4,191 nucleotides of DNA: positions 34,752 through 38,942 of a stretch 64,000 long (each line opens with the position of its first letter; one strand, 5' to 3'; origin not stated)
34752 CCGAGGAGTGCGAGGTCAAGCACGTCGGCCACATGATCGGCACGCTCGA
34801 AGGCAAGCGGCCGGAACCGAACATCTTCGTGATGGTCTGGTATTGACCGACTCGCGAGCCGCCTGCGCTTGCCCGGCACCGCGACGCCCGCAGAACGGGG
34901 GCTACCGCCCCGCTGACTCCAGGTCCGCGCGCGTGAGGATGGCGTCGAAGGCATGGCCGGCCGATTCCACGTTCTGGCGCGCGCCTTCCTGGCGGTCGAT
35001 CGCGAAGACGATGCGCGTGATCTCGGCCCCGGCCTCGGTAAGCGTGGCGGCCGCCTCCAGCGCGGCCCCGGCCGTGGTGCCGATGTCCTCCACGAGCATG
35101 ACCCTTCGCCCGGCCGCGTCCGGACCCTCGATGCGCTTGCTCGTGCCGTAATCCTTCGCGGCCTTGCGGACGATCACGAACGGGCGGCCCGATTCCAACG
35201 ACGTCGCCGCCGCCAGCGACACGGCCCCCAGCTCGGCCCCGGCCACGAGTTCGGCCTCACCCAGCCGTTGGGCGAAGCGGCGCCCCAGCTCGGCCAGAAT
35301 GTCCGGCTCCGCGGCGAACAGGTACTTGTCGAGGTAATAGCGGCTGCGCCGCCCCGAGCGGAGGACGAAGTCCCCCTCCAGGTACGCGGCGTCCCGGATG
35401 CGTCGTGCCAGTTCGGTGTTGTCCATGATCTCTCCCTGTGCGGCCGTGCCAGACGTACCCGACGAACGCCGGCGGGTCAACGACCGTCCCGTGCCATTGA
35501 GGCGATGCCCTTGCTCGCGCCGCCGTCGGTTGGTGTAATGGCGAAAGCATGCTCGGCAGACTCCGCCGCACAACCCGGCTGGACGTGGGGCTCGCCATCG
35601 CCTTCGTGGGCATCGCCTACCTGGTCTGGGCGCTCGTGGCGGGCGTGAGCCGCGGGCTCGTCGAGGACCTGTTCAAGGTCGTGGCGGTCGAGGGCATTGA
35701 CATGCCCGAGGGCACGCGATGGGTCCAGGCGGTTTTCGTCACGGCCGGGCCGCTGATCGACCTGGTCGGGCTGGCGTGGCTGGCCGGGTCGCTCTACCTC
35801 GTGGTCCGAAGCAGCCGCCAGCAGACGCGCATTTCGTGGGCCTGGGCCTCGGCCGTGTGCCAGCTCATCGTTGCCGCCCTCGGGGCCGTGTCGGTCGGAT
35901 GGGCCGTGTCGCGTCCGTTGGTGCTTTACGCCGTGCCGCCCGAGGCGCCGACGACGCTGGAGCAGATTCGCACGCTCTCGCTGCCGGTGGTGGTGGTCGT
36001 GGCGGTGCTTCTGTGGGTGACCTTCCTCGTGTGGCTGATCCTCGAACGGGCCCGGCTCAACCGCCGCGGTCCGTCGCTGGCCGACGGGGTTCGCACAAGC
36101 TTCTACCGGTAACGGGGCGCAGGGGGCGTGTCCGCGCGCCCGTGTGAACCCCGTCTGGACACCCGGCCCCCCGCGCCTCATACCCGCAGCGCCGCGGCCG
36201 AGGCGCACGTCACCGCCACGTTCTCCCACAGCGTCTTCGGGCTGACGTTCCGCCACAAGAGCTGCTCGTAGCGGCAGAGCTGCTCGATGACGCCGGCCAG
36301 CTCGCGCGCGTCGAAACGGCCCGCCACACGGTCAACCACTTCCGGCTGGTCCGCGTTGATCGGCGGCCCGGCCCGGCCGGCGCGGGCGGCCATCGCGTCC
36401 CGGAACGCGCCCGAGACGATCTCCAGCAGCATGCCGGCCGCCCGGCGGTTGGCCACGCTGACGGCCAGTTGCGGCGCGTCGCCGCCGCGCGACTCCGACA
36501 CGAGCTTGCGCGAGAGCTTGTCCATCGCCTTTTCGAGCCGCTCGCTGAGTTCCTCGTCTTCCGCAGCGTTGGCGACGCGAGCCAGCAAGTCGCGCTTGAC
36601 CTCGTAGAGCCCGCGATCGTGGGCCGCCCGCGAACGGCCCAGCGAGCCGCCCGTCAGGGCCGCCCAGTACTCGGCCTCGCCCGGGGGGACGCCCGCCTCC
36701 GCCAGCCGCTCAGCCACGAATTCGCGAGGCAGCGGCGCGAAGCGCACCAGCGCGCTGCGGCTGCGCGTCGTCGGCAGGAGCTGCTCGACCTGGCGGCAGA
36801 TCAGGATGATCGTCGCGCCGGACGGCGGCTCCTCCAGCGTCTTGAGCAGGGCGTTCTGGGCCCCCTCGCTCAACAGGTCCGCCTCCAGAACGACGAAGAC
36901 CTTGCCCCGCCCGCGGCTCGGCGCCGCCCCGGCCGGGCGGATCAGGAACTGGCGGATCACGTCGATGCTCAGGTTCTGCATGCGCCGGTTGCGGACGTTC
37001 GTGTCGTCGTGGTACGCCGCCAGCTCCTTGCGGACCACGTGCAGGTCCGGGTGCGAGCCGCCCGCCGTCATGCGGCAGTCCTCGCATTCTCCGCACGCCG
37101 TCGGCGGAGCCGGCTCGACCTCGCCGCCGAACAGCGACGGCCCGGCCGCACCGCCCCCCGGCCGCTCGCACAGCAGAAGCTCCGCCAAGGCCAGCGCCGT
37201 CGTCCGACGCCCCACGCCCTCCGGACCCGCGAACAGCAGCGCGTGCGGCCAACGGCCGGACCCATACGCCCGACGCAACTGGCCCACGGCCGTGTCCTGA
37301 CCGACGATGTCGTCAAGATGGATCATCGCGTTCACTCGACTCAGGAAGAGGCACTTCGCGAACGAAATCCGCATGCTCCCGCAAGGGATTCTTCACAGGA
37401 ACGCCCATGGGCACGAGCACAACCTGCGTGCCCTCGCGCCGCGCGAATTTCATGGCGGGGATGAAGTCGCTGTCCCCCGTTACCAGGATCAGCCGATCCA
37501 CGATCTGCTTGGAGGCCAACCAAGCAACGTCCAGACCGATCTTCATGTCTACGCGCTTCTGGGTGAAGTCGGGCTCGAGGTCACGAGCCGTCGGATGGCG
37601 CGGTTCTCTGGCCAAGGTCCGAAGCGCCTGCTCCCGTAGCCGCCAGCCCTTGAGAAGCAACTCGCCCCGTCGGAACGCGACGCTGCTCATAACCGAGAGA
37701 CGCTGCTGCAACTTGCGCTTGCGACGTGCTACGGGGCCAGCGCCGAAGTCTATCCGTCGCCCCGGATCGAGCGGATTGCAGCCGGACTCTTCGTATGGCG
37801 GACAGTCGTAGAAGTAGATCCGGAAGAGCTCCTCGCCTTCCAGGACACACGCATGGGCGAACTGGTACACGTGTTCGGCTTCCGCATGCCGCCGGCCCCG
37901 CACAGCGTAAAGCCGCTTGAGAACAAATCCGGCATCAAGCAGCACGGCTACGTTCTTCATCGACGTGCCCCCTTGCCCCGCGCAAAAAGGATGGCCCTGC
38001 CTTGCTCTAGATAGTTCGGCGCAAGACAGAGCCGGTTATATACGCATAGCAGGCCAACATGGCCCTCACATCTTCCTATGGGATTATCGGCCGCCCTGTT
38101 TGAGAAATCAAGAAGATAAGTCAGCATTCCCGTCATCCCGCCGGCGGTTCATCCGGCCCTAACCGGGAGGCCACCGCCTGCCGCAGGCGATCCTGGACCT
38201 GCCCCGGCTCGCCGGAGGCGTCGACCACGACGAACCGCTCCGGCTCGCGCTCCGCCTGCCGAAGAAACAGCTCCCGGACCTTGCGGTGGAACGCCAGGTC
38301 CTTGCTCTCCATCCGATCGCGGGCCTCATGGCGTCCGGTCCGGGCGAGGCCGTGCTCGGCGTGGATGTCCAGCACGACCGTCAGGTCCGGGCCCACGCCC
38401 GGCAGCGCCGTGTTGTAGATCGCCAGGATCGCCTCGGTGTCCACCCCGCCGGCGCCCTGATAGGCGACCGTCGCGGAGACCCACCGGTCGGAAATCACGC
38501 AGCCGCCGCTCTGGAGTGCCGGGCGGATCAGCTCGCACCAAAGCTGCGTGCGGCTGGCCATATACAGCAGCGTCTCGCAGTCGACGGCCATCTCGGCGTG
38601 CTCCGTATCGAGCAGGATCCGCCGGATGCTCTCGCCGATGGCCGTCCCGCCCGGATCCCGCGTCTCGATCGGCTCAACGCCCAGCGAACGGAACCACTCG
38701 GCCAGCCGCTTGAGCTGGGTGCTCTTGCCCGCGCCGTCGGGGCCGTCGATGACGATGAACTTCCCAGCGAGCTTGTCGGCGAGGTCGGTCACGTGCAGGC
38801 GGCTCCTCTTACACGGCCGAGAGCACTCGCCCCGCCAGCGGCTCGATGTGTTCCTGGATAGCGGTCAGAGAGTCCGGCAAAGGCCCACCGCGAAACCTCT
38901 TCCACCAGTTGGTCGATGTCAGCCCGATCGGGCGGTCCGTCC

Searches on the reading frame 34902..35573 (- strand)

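Call 71: search_protein_families(library=pfam, proteins=[window:34902-35573:-], max_evalue=0.0001)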
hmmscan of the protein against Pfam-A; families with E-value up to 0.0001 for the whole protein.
window:34902-35573:- (223 aa): 1 family
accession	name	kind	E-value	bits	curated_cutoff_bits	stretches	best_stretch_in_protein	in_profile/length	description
PF00156.33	Pribosyltran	-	2.2e-06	27.5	26.3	1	108-200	31-132/158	Phosphoribosyl transferase domain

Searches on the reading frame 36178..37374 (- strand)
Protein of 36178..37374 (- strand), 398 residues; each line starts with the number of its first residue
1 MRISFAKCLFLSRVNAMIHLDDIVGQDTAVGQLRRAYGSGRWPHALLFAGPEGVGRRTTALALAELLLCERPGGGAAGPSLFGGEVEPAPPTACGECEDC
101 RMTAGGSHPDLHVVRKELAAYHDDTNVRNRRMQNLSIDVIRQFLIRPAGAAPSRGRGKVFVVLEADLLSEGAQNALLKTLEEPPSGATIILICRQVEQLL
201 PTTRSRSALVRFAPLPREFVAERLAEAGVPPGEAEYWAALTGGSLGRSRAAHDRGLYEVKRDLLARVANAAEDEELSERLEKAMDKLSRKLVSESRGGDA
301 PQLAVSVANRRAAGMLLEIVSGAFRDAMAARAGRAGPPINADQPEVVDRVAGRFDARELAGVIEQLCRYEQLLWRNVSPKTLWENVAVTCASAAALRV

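Call 71: search_protein_families(library=pfam, proteins=[window:36178-37374:-], max_evalue=0.0001)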
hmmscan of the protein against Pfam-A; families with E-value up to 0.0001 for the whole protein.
window:36178-37374:- (398 aa): 2 families
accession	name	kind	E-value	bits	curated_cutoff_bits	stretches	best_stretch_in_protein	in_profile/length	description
PF13177.12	DNA_pol3_delta2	-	1e-35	123.6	27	1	26-215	2-160/161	DNA polymerase III, delta subunit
PF09115.15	DNApol3-delta_C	-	1.8e-05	25.6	21.7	1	290-373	13-96/117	DNA polymerase III, delta subunit, C terminal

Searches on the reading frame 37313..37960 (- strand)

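Call 71: search_protein_families(library=pfam, proteins=[window:37313-37960:-], max_evalue=0.0001)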
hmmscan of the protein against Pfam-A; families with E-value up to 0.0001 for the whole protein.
window:37313-37960:- (215 aa): 1 family
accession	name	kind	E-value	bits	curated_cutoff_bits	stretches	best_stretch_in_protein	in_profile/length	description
PF01936.24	NYN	-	2.9e-08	34.8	24.2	1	121-185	63-125/145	NYN domain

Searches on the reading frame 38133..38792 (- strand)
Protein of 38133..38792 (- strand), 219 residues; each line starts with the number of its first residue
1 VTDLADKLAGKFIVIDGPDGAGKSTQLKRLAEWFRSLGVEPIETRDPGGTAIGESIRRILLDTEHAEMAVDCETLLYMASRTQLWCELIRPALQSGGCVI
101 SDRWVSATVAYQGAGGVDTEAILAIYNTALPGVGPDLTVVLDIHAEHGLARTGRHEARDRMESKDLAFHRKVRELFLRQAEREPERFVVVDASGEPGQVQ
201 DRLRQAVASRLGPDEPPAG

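Call 71: search_protein_families(library=pfam, proteins=[window:38133-38792:-], max_evalue=0.0001)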
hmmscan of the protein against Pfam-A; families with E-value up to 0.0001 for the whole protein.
window:38133-38792:- (219 aa): 3 families
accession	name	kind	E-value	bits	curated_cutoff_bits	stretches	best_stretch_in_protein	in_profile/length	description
PF02223.23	Thymidylate_kin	-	5.1e-44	150.6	27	1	15-201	1-183/185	Thymidylate kinase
PF13521.12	AAA_28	-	2.9e-06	28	27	1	13-146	2-121/164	AAA domain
PF13401.12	AAA_22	-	1.9e-05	25.5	27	0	11-78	6-65/130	AAA domain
